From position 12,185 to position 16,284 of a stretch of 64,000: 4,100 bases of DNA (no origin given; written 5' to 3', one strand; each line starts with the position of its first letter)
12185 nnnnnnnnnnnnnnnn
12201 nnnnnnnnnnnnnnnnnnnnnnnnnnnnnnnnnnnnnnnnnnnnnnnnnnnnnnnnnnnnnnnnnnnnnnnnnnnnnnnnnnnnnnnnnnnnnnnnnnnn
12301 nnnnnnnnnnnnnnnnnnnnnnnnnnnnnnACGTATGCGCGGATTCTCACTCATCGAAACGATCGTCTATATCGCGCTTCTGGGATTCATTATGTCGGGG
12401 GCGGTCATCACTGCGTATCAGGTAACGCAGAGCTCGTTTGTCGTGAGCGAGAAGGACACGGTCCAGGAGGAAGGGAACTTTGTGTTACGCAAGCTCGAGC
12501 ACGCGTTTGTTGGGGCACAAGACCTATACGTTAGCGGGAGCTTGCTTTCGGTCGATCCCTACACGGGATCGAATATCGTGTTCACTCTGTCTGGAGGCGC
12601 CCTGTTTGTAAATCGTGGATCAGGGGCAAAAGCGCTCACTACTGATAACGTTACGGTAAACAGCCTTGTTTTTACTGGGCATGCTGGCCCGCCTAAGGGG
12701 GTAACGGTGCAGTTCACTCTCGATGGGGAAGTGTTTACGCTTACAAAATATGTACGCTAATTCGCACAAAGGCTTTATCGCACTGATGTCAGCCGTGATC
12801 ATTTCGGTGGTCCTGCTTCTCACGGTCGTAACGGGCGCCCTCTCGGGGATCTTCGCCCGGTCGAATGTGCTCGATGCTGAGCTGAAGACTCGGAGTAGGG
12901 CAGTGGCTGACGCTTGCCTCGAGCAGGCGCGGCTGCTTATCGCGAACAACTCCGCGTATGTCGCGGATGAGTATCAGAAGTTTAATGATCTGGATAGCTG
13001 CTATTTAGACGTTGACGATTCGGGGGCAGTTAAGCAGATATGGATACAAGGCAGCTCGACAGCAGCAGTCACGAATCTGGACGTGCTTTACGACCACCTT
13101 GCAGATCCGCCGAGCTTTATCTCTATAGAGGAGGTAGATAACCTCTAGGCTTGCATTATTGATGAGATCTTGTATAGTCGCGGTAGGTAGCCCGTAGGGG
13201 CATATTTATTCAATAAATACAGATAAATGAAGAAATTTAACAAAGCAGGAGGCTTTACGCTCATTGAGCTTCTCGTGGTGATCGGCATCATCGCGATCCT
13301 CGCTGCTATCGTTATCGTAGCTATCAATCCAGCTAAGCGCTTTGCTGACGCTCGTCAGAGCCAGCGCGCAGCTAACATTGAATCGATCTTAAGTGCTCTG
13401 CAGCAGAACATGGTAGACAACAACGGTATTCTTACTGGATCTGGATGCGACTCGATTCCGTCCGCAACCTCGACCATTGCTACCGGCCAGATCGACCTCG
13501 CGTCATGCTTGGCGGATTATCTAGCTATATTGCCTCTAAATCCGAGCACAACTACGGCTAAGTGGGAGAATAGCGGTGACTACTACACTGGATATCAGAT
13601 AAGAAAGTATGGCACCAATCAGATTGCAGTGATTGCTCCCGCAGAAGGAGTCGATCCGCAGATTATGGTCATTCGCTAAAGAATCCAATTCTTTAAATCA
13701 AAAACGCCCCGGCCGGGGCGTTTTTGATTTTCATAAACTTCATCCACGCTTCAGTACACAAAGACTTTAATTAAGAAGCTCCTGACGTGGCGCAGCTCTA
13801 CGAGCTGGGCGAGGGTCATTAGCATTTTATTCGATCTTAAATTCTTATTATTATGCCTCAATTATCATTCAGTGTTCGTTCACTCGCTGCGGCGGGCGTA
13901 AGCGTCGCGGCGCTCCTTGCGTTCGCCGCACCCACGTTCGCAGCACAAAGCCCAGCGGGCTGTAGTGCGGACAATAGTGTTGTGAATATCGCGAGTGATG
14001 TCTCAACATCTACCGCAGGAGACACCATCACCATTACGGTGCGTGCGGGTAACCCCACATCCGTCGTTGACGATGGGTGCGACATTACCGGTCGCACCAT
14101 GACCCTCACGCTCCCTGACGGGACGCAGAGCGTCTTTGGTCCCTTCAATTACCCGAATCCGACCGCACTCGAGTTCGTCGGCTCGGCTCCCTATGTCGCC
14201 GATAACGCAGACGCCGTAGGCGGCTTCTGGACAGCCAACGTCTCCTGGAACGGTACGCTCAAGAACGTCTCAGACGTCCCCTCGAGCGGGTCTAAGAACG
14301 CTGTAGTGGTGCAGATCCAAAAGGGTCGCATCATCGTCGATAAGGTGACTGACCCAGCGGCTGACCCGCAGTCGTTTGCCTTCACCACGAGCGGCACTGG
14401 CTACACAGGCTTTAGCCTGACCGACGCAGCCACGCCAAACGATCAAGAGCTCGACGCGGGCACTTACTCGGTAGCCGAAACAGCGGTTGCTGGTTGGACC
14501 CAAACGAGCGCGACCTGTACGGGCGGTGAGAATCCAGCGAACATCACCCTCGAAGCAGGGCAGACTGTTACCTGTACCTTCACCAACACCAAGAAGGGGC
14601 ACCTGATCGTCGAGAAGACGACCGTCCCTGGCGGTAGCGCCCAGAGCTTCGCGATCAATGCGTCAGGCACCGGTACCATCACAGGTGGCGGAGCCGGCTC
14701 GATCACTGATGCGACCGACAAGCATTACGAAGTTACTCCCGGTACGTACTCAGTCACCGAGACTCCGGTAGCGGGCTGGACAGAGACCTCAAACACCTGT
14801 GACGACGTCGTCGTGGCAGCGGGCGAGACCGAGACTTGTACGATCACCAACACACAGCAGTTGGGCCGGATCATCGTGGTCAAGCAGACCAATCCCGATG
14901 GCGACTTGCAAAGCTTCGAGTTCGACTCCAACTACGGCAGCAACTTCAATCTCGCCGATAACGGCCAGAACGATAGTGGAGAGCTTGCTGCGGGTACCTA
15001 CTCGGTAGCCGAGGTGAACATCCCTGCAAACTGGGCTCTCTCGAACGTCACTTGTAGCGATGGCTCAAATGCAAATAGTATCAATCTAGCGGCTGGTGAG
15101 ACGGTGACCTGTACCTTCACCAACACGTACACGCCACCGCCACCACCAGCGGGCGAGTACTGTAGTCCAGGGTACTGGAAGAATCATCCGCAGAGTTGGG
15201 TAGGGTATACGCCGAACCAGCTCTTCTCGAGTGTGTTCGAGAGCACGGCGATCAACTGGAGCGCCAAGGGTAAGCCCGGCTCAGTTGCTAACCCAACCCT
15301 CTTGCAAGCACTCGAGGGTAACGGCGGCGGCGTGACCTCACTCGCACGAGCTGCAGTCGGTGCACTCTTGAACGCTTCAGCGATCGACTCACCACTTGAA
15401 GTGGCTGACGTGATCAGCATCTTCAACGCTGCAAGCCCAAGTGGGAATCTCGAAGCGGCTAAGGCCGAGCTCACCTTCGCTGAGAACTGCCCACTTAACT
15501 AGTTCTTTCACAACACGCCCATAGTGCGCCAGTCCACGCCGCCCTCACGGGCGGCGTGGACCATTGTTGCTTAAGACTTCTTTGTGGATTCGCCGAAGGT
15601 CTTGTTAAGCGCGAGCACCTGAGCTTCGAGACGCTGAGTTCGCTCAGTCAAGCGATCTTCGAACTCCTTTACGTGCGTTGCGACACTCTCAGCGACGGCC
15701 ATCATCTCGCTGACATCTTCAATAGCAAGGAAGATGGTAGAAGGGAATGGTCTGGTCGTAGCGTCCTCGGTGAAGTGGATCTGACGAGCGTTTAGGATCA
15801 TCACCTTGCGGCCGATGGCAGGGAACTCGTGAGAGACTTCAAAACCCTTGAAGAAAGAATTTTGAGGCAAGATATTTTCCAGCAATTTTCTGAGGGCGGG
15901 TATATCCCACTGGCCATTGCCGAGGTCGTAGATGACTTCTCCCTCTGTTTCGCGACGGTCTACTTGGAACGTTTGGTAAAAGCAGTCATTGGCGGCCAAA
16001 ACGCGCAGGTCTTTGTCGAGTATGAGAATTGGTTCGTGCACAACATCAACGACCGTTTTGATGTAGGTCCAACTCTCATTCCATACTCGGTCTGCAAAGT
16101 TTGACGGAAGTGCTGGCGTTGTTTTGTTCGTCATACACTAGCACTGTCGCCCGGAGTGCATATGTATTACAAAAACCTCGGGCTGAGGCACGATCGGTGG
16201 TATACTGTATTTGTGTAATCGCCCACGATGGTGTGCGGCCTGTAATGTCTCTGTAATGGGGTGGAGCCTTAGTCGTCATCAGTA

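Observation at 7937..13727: Compact type IV pilus locus without secretin/alignment genes, carrying a pilin-anchored LVIVD beta-propeller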

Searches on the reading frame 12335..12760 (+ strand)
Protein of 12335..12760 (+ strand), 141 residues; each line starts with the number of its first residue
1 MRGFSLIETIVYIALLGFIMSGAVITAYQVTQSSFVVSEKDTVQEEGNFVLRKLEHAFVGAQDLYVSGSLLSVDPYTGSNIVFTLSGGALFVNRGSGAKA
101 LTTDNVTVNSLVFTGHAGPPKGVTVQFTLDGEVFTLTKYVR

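Call 3: search_protein_families(library=pfam, proteins=[window:12335-12760:+], max_evalue=0.1)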
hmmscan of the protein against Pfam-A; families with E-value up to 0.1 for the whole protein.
window:12335-12760:+ (141 aa): 1 family
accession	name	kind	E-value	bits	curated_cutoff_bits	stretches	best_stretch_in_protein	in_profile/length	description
PF07963.17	N_methyl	-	5.8e-05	22.9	21.2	1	2-23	5-26/27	Prokaryotic N-terminal methylation motif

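Call 4: search_protein_families(library=ncbifam, proteins=[window:12335-12760:+], max_evalue=0.1)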
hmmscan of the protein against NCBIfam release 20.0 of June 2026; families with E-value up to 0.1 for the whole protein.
window:12335-12760:+ (141 aa): 5 families
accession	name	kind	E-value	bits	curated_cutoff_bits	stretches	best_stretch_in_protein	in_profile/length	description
TIGR01708.2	typeII_sec_gspH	equivalog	0.013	15.5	80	1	2-32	2-32/169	type II secretion system minor pseudopilin GspH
TIGR02532.1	IV_pilin_GFxxxE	domain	0.019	14.8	16.3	1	2-23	2-23/24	prepilin-type N-terminal cleavage/methylation domain-containing protein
NF007800.0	PRK10506.1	equivalog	0.088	12.6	158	0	2-62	9-66/163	prepilin peptidase-dependent protein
NF041013.1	T4P_ComGE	equivalog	0.093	12.8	49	0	2-24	4-26/83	competence type IV pilus minor pilin ComGE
TIGR01711.1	gspJ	equivalog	0.096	12.5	64.85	0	2-59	1-51/192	type II secretion system minor pseudopilin GspJ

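Call 43: search_protein_families(library=pfam, alignment_id=A3, max_evalue=0.1)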
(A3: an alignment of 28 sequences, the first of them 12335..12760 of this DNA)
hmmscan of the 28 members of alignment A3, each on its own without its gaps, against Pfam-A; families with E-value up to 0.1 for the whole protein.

A. member 1, window:12335-12760:+ (141 aa): 1 family
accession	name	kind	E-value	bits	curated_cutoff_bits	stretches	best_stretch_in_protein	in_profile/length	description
PF07963.17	N_methyl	-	5.8e-05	22.9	21.2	1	2-23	5-26/27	Prokaryotic N-terminal methylation motif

B. families by the number of members that match (of 28 scanned): 11 families
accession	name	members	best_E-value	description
PF07963.17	N_methyl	28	1.1e-08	Prokaryotic N-terminal methylation motif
PF24227.1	DUF7443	1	0.018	Domain of unknown function (DUF7443)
PF19454.4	DUF5992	1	0.029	Family of unknown function (DUF5992)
PF22865.1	MgtS-like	1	0.032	Small protein MgtS-like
PF06389.16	Filo_VP24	1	0.035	Filovirus membrane-associated protein VP24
PF02405.21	MlaE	1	0.044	Permease MlaE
PF09964.14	DUF2198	1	0.048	Uncharacterized protein conserved in bacteria (DUF2198)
PF17386.8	LBP_C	1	0.064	Lacto-N-biose phosphorylase C-terminal domain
PF07715.20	Plug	1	0.067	TonB-dependent Receptor Plug Domain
PF02306.20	Phage_G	1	0.07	Major spike protein (G protein)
PF22345.2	GLMA_C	1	0.07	GLMA, C-terminal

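Call 45: search_solved_structures(query=A3, max_evalue=10)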
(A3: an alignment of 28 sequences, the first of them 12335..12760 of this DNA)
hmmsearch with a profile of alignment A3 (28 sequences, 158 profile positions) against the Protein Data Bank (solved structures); distinct sequences matched with E-value up to 10: 10.
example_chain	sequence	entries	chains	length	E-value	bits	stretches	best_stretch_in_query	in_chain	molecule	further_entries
9egp_A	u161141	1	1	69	0.00053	23.1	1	2-34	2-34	Geopilin domain 1 protein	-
7tgg_A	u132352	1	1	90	0.00095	22.3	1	2-37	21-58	Geopilin domain 1 protein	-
9laa_A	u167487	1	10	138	0.0049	20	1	3-31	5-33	Type IV pilin protein PilA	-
9lab_B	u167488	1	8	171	0.071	16.2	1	6-32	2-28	MSHA major pilin subunit MshA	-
6xxe_A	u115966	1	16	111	0.37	13.8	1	11-50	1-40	Uncharacterized protein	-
8qqj_J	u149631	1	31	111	0.39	13.8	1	11-50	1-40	Type IV narrow pilus major component PilA5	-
2m7g_A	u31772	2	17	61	0.77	12.8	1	11-37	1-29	Geopilin domain 1 protein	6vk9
8uhf_A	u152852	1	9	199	1.5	11.9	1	12-48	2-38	Toxin co-regulated pilin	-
7qoj_J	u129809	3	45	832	4.1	10.5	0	88-153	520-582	Tail fiber protein gp22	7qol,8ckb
8p3b_A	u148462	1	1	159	8.5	9.4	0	11-36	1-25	Fimbrial protein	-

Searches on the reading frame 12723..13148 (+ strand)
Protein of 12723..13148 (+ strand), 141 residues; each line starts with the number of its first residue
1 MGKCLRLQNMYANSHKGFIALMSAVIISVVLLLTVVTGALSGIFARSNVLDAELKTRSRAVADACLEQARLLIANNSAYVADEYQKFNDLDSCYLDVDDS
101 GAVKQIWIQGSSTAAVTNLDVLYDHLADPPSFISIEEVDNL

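Call 3: search_protein_families(library=pfam, proteins=[window:12723-13148:+], max_evalue=0.1)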
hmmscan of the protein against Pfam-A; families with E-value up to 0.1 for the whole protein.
window:12723-13148:+ (141 aa): 0 families

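Call 4: search_protein_families(library=ncbifam, proteins=[window:12723-13148:+], max_evalue=0.1)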
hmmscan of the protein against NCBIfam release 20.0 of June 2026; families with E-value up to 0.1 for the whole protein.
window:12723-13148:+ (141 aa): 0 families

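Call 42: search_protein_families(library=pfam, alignment_id=A4, max_evalue=0.1)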
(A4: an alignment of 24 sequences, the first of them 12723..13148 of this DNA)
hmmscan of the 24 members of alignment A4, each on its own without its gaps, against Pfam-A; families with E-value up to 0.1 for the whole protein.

A. member 1, window:12723-13148:+ (141 aa): 0 families

B. families by the number of members that match (of 24 scanned): 11 families
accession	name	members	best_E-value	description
PF13858.11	DUF4199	1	0.012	Protein of unknown function (DUF4199)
PF12941.12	HCV_NS5a_C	1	0.014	HCV NS5a protein C-terminal region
PF15664.10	TMEM252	1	0.021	Transmembrane protein 252 family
PF24865.1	DUF7731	1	0.034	Domain of unknown function (DUF7731)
PF12421.14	Ig_GpJ_C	1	0.048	Tip attachment protein J, C-terminal receptor binding domain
PF03822.20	NAF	1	0.05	NAF domain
PF06715.18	Gp5_C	1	0.062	Gp5 C-terminal repeat (3 copies)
PF17073.10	SafA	1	0.063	Two-component-system connector protein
PF17386.8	LBP_C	1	0.065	Lacto-N-biose phosphorylase C-terminal domain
PF15052.11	TMEM169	1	0.08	TMEM169 protein family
PF14469.11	AKAP28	1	0.08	28 kDa A-kinase anchor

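Call 44: search_solved_structures(query=A4, max_evalue=10)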
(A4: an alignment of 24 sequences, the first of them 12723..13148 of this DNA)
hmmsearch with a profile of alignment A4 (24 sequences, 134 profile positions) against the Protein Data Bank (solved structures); distinct sequences matched with E-value up to 10: 4.
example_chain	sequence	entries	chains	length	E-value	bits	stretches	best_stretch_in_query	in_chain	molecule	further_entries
5lsp_A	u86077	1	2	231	0.16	15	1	64-130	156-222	Hepatocyte growth factor receptor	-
9c1u_A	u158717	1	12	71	0.28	14.2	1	64-115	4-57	Tropomyosin 1 I/C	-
2uzx_B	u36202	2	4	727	1.3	12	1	64-130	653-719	HEPATOCYTE GROWTH FACTOR RECEPTOR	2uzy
6gcu_A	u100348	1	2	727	1.3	12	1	64-130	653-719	Hepatocyte growth factor receptor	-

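Call 61: find_homologous_proteins(query=window:12723-13148:+)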
Query window:12723-13148:+ (141 aa): 16 proteins with E <= 0.001 among 45 candidates.
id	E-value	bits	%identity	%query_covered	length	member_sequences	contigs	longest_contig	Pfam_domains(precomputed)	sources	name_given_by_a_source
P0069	3.3e-77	274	100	94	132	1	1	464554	-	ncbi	-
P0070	2.1e-58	214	80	91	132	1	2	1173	-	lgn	-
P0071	1.2e-42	163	71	91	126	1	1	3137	-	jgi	jgi:hypothetical protein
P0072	9.8e-42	160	68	82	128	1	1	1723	-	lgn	-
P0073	1.8e-40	156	70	82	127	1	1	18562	-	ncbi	-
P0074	4.7e-40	154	63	91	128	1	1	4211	-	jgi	jgi:hypothetical protein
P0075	8.3e-40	154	65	91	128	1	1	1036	-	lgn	-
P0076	2.2e-39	152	64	91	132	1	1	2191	-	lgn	-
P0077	5.4e-39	151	68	91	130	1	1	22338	-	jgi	jgi:hypothetical protein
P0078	1.3e-36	143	62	91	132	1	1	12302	-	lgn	-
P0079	2.0e-34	136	57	97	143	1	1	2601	-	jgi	jgi:hypothetical protein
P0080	2.6e-32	129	66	73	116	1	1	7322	-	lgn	-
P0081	2.6e-30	123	59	87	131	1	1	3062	-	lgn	-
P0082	4.6e-25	106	51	82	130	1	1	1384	-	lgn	-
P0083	6.0e-21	93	48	87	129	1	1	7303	-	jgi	jgi:hypothetical protein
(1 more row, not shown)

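Call 70: predict_structure(alignment_id=A5)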
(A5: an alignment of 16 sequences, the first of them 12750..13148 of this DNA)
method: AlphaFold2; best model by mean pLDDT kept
length: 132 residues; sequences in the alignment: 16
mean_pLDDT: 80.6   pTM: 0.60
mean pLDDT of the five models: 80.6, 80.4, 78.3, 77.3, 74.3
residues with pLDDT >= 90: 55; 70-90: 46; 50-70: 27; < 50: 4
segments of 3 or more residues with pLDDT < 50: 1-4
pLDDT, mean of each block of 10 residues (from residue 1): 53 71 64 58 80 91 90 88 91 90 89 91 92 73
secondary structure, 60 per line:
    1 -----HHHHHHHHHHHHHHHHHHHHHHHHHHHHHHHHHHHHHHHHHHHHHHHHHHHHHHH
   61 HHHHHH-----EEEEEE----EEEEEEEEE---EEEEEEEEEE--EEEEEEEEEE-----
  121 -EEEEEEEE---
elements in order: H6-66 E72-77 E82-90 E94-103 E106-115 E122-129

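Call 72: fold_search(model_id=the predicted structure, library=pdb)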
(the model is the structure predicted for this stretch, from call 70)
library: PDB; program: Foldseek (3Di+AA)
matches with E <= 10: 203; with E <= 0.001: 0
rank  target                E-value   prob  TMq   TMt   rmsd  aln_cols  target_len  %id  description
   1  4r80_A                3.0e-01  0.75  0.30  0.49  13.0        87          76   16  Crystal Structure of a De Novo Designed Beta Sheet Protein, Cystatin Fold, Northeast Structural Genomics Consortium (N (released 2014-09-24)
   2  1y8c                  4.5e-01  0.51  0.24  0.14  12.2        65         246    9  Crystal structure of a S-adenosylmethionine-dependent methyltransferase from Clostridium acetobutylicum ATCC 824 (released 2004-12-28)
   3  5kph_MODEL_1_A        5.3e-01  0.60  0.32  0.47  13.1        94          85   10  Solution NMR Structure of Denovo Beta Sheet Design Protein, Northeast Structural Genomics Consortium (NESG) Ta (released 2016-09-28)
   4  5o7l_B                8.8e-01  0.15  0.24  0.32  11.4        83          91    8  Crystal structure of a single chain monellin mutant (Y65R) pH 4.6 (released 2018-01-10)
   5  8q0s_BBB              9.9e-01  0.12  0.22  0.28  12.1        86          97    8  X-ray structure of the single chain monellin derivative MNEI (released 2024-02-07)
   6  5o7q_B                1.1e+00  0.13  0.24  0.30  11.6        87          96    7  Crystal structure of a single chain monellin mutant (Y65R) pH 5.5 (released 2018-01-10)
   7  8zxy_A                1.2e+00  0.14  0.24  0.30  11.1        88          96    8  sweet protein MNEI-Mut 6-2 (released 2025-06-18)
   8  8zxj_A                1.2e+00  0.11  0.23  0.29  12.0        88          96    9  Sweet protein MNEI-Mut 6-1 (released 2025-06-18)
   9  4ncj_A                1.5e+00  0.20  0.29  0.14   7.9        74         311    9  Crystal Structure of Pyrococcus furiosis Rad50 R805E mutation with ADP Beryllium Flouride (released 2014-03-05)
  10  1iv9_A                1.5e+00  0.09  0.23  0.29  11.6        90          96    9  Crystal Structure of Single Chain Monellin (released 2003-10-07)
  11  3n7n_C                1.5e+00  0.30  0.37  0.31  14.7       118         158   10  Structure of Csm1/Lrs4 complex (released 2010-09-01)
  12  7b9v_w                1.6e+00  0.12  0.29  0.09  26.2       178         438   11  Yeast C complex spliceosome at 2.8 Angstrom resolution with Prp18/Slu7 bound (released 2021-03-10)
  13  5kpe_MODEL_1_A        1.8e+00  0.21  0.28  0.31   9.4        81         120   14  Solution NMR Structure of Denovo Beta Sheet Design Protein, Northeast Structural Genomics Consortium (NESG) Ta (released 2016-09-21)
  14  8tyz_C                1.8e+00  0.06  0.17  0.17  15.2        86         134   15  Structure of a bacterial E1-E2-Ubl complex (form 2) (released 2024-06-12)
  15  3pyj                  1.9e+00  0.11  0.25  0.31  11.4        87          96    8  Reduced sweetness of a monellin (MNEI) mutant results from increased protein flexibility and disruption of a distant pol (released 2011-04-06)
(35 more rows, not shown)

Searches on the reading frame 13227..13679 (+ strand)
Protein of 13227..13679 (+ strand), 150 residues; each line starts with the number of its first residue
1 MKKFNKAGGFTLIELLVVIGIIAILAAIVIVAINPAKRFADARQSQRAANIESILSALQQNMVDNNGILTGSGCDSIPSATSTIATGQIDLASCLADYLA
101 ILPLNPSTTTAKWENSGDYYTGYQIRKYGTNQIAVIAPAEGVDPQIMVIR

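Call 3: search_protein_families(library=pfam, proteins=[window:13227-13679:+], max_evalue=0.1)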
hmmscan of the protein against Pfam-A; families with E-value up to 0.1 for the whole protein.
window:13227-13679:+ (150 aa): 1 family
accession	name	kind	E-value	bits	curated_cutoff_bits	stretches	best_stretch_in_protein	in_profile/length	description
PF07963.17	N_methyl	-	8.2e-08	32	21.2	1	5-29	2-26/27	Prokaryotic N-terminal methylation motif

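Call 4: search_protein_families(library=ncbifam, proteins=[window:13227-13679:+], max_evalue=0.1)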
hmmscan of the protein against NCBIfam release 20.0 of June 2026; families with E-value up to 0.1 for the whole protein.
window:13227-13679:+ (150 aa): 17 families
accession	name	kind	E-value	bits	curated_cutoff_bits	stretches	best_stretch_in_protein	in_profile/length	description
TIGR01710.1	typeII_sec_gspG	equivalog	1.6e-07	31.4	88.85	1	9-68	2-59/134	type II secretion system major pseudopilin GspG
TIGR01708.2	typeII_sec_gspH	equivalog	4e-07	30.2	80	1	9-45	3-39/169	type II secretion system minor pseudopilin GspH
NF041775.1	typeIV_PilA_Myxo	equivalog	5.2e-07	29.9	400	1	4-58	6-59/214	type IV pilin protein PilA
NF007862.0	PRK10574.1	equivalog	1e-06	28.9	138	1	6-36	3-33/145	prepilin peptidase-dependent pilin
TIGR02532.1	IV_pilin_GFxxxE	domain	2.1e-06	27.3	16.3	1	8-30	2-24/24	prepilin-type N-terminal cleavage/methylation domain-containing protein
NF040999.1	pilin_ComGC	equivalog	5.7e-05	23.2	75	1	9-40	3-34/84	competence type IV pilus major pilin ComGC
TIGR02596.1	TIGR02596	subfamily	0.00012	22.2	70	1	10-37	1-28/196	Verru_Chthon cassette protein D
NF041013.1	T4P_ComGE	equivalog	0.00012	22.1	49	1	8-50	4-47/83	competence type IV pilus minor pilin ComGE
NF007800.0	PRK10506.1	equivalog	0.00015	21.6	158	1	4-66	5-65/163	prepilin peptidase-dependent protein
NF040982.1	ComGD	equivalog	0.00045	20.6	70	1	9-61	3-53/139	competence type IV pilus minor pilin ComGD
TIGR02599.1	TIGR02599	subfamily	0.0028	17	256.5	1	9-64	1-62/361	Verru_Chthon cassette protein C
TIGR01711.1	gspJ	equivalog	0.0042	16.9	64.85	1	8-59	1-54/192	type II secretion system minor pseudopilin GspJ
NF045849.1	ICE_MMCAP2_0565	equivalog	0.015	14.9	40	1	5-56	7-58/80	Mbov_0395 family pilin-like conjugal transfer protein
TIGR01707.1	gspI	equivalog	0.028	14.9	44.35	1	9-37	1-29/101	type II secretion system minor pseudopilin GspI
NF047828.1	T3SSXpsI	equivalog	0.028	14.5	150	0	9-50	3-45/132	type II secretion system protein XpsI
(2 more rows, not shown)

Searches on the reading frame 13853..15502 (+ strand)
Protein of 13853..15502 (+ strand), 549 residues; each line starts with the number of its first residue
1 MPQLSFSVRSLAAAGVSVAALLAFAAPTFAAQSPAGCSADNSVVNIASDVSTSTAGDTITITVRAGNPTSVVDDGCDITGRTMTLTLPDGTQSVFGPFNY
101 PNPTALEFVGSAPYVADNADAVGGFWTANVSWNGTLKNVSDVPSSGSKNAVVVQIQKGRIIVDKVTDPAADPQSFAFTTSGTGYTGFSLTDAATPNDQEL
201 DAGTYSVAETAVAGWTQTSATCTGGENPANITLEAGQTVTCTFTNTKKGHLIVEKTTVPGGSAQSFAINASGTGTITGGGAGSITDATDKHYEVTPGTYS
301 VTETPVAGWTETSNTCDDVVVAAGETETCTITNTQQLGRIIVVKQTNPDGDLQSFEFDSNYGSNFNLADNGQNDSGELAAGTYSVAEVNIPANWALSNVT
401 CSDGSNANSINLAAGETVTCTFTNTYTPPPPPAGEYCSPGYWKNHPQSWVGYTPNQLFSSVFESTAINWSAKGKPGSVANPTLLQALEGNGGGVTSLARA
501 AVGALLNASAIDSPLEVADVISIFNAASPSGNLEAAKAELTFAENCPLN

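Call 3: search_protein_families(library=pfam, proteins=[window:13853-15502:+], max_evalue=0.1)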
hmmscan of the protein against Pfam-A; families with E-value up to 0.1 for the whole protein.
window:13853-15502:+ (549 aa): 6 families
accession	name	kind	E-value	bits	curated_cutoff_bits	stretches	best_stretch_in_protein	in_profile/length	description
PF24514.1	SpaA_4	-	7.4e-21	75.4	27.3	3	340-426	1-107/107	Prealbumin-like fold domain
PF19403.5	SpaA_2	-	1.3e-17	64.6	25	3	169-242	20-95/96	Prealbumin-like fold domain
PF17802.7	SpaA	-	0.00012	22.6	23.1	0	368-398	39-69/91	Prealbumin-like fold domain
PF19407.5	DUF5979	-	0.0027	18.7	25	1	362-427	37-104/104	Domain of unknown function (DUF5979)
PF00114.24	Pilin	-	0.003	18.9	22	0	200-256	24-77/108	Pilin (bacterial filament)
PF13473.12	Cupredoxin_1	-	0.043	14.3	27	0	224-249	30-55/104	Cupredoxin-like domain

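Call 4: search_protein_families(library=ncbifam, proteins=[window:13853-15502:+], max_evalue=0.1)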
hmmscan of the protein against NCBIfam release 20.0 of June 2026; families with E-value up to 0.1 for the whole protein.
window:13853-15502:+ (549 aa): 1 family
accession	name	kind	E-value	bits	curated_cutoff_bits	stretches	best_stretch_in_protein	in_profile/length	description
TIGR02656.1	cyanin_plasto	equivalog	0.013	15.9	87.85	0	227-280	15-67/99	plastocyanin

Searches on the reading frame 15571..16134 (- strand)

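Call 10: search_protein_families(library=pfam, proteins=[window:15571-16134:-], max_evalue=0.001)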
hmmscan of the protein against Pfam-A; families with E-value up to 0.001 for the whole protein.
window:15571-16134:- (187 aa): 2 families
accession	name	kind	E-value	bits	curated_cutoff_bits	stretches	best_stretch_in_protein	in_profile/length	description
PF13188.13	PAS_8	-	3.2e-05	24.1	21.8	1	25-71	3-47/65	PAS domain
PF13426.13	PAS_9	-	0.00049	20.8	27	1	34-101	2-64/103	PAS domain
